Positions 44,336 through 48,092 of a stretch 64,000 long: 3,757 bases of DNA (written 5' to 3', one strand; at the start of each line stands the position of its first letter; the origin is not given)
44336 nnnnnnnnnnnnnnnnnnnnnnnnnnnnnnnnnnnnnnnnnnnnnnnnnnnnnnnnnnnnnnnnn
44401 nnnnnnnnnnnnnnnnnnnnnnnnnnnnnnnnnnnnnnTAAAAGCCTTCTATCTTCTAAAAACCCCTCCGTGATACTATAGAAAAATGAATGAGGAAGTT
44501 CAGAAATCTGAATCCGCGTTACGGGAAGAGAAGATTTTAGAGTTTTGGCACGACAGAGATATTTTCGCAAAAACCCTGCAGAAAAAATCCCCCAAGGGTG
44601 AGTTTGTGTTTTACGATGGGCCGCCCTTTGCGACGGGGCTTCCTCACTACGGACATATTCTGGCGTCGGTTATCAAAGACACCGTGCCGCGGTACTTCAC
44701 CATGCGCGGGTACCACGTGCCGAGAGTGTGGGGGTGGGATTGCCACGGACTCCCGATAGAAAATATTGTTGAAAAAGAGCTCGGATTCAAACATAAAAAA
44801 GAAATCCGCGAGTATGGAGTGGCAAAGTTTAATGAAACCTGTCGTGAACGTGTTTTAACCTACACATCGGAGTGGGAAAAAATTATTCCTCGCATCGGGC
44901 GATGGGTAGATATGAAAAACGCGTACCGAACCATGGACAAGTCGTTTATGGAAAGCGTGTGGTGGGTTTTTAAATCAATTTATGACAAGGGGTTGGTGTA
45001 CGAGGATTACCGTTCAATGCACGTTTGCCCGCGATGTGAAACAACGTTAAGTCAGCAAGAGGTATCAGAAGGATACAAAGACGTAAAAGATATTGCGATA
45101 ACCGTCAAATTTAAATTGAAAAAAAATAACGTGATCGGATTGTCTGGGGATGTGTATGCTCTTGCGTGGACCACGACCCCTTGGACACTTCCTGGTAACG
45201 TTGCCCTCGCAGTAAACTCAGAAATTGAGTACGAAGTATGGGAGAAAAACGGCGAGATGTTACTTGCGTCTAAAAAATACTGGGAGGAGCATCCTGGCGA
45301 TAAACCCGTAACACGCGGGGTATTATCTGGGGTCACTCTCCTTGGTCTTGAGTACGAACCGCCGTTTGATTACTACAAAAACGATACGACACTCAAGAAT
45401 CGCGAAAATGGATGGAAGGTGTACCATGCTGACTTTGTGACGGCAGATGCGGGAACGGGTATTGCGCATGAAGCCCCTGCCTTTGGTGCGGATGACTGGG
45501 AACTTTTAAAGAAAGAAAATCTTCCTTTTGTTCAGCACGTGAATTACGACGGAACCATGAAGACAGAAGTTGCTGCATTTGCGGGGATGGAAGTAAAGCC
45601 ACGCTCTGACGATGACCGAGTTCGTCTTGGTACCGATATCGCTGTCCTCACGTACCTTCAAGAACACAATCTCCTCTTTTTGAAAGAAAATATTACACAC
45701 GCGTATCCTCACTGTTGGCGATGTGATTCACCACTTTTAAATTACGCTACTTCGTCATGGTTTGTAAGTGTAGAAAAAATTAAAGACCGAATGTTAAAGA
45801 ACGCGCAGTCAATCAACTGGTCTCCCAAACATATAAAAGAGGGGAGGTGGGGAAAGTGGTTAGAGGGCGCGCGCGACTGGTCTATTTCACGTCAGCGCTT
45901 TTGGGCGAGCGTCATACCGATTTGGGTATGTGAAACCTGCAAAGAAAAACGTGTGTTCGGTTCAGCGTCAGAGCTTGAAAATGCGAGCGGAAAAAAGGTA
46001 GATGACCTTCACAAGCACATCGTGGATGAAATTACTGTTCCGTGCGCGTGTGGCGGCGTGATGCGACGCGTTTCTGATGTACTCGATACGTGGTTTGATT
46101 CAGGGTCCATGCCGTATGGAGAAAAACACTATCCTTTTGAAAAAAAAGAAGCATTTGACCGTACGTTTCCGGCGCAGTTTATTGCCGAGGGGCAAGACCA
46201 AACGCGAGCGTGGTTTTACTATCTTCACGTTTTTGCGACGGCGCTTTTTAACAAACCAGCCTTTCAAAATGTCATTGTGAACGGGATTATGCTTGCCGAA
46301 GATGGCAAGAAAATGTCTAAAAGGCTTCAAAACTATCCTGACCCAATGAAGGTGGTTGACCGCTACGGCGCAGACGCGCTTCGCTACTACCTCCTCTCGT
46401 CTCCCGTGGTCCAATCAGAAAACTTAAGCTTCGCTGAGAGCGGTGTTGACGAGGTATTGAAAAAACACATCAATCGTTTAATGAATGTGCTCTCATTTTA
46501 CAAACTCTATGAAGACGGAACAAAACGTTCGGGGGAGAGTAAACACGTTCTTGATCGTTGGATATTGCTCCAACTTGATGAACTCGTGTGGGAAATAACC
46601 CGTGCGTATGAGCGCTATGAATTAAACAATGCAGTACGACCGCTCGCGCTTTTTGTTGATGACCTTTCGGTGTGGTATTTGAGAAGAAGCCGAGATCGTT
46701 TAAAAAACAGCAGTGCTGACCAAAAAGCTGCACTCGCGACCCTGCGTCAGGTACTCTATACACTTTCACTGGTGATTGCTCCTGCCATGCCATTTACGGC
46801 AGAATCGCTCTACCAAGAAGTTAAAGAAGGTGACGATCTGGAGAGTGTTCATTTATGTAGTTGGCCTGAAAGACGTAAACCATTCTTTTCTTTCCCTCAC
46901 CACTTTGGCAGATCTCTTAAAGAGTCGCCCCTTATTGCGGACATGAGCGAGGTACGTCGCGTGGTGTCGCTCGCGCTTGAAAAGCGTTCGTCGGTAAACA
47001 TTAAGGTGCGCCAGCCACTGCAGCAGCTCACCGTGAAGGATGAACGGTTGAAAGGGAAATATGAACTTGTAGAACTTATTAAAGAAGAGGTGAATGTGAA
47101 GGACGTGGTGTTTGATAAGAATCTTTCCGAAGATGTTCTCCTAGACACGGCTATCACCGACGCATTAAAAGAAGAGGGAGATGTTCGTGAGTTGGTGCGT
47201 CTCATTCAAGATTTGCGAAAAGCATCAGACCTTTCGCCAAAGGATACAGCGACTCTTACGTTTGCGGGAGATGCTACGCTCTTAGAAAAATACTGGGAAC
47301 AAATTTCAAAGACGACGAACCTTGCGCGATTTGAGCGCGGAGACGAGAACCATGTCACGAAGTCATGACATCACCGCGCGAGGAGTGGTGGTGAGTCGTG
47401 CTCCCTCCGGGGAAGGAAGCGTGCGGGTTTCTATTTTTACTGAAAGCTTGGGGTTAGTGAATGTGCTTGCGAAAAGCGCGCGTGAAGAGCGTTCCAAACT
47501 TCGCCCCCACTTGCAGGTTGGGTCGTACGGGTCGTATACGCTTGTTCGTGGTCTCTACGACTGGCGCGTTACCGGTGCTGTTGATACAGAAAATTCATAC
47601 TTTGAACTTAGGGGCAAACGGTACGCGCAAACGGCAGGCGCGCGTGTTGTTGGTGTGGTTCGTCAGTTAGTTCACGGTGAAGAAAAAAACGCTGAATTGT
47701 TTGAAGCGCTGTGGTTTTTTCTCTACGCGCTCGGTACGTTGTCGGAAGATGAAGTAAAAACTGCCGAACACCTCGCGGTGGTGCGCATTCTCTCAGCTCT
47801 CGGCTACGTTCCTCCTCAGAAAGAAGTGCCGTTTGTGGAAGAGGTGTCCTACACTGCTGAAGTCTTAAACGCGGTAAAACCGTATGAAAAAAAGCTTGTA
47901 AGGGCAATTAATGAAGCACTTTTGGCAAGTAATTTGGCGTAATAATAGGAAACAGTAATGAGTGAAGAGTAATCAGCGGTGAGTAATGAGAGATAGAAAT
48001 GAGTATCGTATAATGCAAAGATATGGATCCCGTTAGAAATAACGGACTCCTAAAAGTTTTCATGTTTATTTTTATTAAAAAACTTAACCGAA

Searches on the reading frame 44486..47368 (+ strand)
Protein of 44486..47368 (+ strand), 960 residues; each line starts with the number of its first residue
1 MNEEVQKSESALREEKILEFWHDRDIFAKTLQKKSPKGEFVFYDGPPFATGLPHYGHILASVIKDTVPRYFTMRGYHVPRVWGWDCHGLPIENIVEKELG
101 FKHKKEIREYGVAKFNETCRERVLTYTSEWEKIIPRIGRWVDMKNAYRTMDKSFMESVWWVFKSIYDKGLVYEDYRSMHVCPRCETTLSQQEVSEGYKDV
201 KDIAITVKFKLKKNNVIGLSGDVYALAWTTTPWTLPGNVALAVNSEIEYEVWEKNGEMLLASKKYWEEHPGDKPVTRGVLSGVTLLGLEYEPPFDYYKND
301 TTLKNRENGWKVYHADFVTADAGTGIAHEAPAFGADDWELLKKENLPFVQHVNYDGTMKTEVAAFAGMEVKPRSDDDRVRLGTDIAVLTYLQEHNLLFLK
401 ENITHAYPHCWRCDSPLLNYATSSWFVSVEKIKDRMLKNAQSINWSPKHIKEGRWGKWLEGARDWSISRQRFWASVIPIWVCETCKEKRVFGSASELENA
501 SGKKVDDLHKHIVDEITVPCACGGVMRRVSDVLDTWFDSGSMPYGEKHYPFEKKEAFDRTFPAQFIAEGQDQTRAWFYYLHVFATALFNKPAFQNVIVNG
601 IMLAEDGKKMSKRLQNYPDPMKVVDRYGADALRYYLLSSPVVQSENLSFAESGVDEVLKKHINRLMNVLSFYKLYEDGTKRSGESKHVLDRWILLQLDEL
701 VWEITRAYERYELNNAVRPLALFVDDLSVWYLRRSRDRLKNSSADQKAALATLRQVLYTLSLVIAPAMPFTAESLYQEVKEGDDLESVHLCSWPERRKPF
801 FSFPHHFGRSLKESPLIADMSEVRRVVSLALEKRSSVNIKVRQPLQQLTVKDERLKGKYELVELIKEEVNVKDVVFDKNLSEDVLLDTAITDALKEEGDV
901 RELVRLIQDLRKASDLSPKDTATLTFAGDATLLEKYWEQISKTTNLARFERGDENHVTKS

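Call 31: search_protein_families(library=pfam, proteins=[window:44486-47368:+], max_evalue=0.0001)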
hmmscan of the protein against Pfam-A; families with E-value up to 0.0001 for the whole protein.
window:44486-47368:+ (960 aa): 5 families
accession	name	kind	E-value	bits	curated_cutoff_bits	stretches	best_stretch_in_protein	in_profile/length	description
PF00133.28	tRNA-synt_1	-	2.3e-138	461.9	22.7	1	16-648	1-414/414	tRNA synthetases class I (I, L, M and V)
PF08264.19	Anticodon_1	-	1.1e-30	106.9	25.1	1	690-846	1-145/148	Anticodon-binding domain of tRNA ligase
PF09334.17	tRNA-synt_1g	-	2.7e-17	63.1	20.1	2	47-193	8-135/391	tRNA synthetases class I (M)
PF19302.4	DUF5915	-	9e-13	48.6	27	1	884-944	102-165/195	Domain of unknown function (DUF5915)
PF01406.26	tRNA-synt_1e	-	4.2e-05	23.5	27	0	585-655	230-297/301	tRNA synthetases class I (C) catalytic domain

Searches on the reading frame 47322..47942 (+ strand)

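Call 32: search_protein_families(library=pfam, proteins=[window:47322-47942:+], max_evalue=0.0001)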
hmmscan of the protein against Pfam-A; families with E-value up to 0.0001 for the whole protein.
window:47322-47942:+ (206 aa): 1 family
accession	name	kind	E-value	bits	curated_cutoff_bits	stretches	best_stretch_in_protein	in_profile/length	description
PF11967.14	RecO_N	-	3.4e-12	46.7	27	1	16-75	3-62/80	Recombination protein O N terminal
